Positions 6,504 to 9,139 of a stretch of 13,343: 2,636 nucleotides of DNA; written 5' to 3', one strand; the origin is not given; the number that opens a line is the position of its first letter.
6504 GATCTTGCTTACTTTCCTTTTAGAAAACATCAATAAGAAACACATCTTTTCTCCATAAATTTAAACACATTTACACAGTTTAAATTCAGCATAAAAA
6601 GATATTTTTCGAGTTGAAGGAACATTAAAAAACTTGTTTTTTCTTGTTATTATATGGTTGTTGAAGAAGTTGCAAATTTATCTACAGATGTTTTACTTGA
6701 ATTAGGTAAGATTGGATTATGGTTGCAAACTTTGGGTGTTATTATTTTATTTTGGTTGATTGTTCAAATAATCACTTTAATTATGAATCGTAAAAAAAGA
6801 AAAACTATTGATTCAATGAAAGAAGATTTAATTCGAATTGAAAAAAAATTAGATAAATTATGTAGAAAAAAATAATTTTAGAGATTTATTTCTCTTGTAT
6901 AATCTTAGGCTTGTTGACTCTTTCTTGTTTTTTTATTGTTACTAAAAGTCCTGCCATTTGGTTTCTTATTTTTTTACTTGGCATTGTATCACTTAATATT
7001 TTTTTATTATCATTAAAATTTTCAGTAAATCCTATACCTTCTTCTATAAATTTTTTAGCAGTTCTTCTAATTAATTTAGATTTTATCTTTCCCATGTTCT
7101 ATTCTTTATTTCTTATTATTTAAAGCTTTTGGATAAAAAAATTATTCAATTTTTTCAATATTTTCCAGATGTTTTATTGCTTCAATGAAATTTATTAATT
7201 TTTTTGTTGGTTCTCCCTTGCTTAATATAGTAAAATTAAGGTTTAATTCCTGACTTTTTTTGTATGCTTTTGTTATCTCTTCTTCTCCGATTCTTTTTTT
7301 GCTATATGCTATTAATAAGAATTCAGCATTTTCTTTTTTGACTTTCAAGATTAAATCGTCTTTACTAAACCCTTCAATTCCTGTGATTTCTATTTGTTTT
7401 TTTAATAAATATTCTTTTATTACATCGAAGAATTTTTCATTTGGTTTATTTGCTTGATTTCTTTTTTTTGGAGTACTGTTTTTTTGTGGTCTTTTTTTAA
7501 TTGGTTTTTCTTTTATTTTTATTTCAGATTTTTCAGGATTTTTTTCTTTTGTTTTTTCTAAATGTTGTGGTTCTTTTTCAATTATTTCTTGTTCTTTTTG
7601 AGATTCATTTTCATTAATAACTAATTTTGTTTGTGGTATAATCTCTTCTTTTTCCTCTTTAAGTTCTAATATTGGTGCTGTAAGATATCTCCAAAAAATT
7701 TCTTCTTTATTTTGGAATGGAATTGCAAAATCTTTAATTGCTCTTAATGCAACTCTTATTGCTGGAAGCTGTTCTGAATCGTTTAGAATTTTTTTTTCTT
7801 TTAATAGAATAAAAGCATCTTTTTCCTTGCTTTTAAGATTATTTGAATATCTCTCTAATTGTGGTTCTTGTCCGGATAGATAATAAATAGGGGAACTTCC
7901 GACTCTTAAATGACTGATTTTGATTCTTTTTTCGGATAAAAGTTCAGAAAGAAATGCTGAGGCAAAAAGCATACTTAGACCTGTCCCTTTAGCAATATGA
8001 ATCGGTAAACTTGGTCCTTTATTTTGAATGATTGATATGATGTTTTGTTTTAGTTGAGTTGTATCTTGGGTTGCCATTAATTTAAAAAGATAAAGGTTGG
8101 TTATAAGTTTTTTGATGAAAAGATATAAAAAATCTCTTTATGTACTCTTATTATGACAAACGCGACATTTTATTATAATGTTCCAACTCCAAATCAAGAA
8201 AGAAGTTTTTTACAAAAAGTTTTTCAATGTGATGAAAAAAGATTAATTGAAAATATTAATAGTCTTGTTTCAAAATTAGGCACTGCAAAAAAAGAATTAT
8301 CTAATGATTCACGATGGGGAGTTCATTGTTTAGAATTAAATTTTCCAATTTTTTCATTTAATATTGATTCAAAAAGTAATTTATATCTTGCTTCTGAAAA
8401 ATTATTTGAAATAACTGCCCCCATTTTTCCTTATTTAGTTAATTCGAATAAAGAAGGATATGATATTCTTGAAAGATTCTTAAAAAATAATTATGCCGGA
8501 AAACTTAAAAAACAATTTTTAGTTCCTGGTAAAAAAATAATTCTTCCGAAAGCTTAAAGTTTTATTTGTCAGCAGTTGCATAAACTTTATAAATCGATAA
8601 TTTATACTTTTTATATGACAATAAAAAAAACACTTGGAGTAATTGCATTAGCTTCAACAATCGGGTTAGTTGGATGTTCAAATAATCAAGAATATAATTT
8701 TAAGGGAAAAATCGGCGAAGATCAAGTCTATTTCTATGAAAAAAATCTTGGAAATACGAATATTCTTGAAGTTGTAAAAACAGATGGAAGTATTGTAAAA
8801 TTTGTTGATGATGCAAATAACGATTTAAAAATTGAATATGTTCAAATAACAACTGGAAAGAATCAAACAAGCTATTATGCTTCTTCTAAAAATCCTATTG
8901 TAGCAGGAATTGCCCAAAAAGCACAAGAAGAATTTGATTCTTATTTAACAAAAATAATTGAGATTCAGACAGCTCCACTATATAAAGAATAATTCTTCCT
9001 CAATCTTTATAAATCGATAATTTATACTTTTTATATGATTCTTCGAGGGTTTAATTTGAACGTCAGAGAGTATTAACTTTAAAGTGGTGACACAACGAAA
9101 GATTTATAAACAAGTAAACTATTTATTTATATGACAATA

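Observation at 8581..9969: Tandem surface-protein genes built on one shared promoter + signal-peptide cassette with variable bodies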

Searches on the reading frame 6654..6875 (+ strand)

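Call 64: search_protein_families(library=pfam, proteins=[window:6654-6875:+], max_evalue=0.01)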
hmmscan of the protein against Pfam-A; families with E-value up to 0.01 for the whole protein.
window:6654-6875:+ (73 aa): 1 family
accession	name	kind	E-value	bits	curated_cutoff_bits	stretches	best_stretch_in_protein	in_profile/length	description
PF13314.11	DUF4083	-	0.0011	19.3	25.4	1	20-69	2-50/57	Domain of unknown function (DUF4083)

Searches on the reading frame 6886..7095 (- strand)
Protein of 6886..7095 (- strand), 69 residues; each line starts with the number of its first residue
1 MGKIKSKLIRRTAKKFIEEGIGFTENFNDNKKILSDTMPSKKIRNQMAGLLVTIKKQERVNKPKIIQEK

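Call 64: search_protein_families(library=pfam, proteins=[window:6886-7095:-], max_evalue=0.01)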
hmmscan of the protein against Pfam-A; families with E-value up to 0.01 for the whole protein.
window:6886-7095:- (69 aa): 1 family
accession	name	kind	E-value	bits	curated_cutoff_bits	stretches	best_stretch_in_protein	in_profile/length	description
PF00833.23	Ribosomal_S17e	-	1.2e-08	35.3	22.8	1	1-62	1-65/122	Ribosomal S17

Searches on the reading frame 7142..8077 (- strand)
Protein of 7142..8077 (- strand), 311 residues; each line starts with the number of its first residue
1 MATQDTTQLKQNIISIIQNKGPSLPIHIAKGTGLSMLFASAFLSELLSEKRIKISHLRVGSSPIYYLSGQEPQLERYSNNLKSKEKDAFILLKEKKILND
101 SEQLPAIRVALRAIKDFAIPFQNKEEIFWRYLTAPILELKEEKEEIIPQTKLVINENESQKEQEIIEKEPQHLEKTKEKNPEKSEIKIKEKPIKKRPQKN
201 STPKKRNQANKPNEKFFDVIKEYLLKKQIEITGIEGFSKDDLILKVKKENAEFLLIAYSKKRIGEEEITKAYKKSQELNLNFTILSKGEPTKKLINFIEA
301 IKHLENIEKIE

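Call 6: search_protein_families(library=pfam, proteins=[window:7142-8077:-], max_evalue=1)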
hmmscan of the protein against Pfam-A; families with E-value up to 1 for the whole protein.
window:7142-8077:- (311 aa): 2 families
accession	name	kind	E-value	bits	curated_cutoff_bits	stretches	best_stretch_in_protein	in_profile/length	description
PF04703.18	FaeA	-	0.0045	17.7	20.7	1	10-66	2-59/62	FaeA-like protein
PF02739.22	5_3_exonuc_N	-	0.17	12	34.3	0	204-250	72-118/164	5'-3' exonuclease, N-terminal resolvase-like domain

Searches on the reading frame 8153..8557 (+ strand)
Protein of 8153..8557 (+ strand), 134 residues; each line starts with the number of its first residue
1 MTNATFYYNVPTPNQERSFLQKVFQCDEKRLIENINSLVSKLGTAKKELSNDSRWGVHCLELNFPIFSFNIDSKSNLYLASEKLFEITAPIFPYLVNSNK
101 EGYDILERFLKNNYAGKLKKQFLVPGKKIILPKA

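Call 6: search_protein_families(library=pfam, proteins=[window:8153-8557:+], max_evalue=1)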
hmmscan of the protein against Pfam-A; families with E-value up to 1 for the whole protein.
window:8153-8557:+ (134 aa): 2 families
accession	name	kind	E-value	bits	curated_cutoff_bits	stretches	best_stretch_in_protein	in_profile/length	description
PF09949.15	APP1_cat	-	0.057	13.8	27.1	1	72-114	38-78/154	Phosphatidate phosphatase APP1, catalytic domain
PF16416.11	GUN4_N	-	0.085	13.2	24.3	1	89-126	26-60/83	ARM-like repeat domain, GUN4-N terminal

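Call 59: search_protein_families(library=ncbifam, proteins=[window:8153-8557:+], max_evalue=1)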
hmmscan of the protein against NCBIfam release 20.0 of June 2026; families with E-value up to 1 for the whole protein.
window:8153-8557:+ (134 aa): 0 families

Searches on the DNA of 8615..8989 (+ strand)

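Call 80: search_rna_families(sources=[L002, L004, L011], threshold=gathering)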
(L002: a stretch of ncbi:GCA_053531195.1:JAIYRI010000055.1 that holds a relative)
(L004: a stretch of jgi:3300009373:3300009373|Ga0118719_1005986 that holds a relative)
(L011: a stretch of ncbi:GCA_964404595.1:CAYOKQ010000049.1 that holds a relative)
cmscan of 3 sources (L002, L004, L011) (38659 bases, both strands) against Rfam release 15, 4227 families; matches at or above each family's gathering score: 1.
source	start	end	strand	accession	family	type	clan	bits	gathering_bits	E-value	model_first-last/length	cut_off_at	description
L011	1525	1622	-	RF00169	Bacteria_small_SRP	Gene;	CL00003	46.6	40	3.7e-07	1-97/97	no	Bacterial small signal recognition particle RNA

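Call 81: search_rna_families(source=L002, start=7500, end=8010, threshold=evalue, max_evalue=1)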
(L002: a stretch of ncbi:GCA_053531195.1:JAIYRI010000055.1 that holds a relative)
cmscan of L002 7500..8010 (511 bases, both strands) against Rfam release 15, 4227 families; matches with E-value up to 1: 1.
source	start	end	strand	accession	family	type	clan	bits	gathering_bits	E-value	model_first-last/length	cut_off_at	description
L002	7681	7802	+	RF01291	SNORD97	Gene; snRNA; snoRNA; CD-box;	-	22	45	0.2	1-142/142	no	Small nucleolar RNA SNORD97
